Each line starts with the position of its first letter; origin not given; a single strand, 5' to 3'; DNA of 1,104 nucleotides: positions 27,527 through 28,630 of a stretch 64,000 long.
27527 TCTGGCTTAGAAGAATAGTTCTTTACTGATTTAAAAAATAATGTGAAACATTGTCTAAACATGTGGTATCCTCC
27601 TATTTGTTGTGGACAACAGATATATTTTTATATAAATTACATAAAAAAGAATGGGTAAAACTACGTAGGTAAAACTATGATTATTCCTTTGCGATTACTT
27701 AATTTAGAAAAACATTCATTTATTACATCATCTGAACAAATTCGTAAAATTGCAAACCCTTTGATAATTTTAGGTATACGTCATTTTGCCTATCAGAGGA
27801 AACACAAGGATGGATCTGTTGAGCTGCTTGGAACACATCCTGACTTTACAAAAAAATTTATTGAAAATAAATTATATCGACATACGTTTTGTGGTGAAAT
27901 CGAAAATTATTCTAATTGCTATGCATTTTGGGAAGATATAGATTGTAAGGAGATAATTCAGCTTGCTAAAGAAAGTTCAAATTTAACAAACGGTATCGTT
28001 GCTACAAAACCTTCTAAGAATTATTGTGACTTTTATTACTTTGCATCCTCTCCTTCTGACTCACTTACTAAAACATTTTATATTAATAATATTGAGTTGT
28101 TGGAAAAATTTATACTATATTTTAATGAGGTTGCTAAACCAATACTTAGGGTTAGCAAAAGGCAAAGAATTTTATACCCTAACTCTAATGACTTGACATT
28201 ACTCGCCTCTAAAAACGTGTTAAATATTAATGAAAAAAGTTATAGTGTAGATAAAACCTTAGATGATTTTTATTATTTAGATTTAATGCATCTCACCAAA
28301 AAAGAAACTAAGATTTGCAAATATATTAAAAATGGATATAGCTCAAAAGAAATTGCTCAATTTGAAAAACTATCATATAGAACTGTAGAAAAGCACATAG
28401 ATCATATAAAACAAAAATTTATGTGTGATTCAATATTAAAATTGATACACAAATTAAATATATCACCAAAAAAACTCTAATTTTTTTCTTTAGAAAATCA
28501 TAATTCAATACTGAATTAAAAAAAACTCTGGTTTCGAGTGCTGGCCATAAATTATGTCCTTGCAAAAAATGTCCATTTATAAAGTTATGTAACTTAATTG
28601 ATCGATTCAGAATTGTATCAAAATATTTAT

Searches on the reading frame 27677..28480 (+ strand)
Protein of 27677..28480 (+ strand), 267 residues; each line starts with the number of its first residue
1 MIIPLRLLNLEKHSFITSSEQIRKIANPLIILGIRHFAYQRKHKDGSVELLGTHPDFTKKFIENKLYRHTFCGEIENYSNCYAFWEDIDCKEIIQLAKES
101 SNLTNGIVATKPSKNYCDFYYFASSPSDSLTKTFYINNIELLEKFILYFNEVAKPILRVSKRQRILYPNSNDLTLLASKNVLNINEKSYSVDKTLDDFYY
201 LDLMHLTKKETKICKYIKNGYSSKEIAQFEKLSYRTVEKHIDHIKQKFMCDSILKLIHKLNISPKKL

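Call 70: search_protein_families(library=pfam, proteins=[window:27677-28480:+], max_evalue=0.001)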
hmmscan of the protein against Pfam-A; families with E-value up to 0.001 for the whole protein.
window:27677-28480:+ (267 aa): 1 family
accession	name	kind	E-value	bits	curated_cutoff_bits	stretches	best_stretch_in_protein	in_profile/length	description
PF00196.25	GerE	-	2.3e-10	40.4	23.5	1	205-258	2-55/57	Bacterial regulatory proteins, luxR family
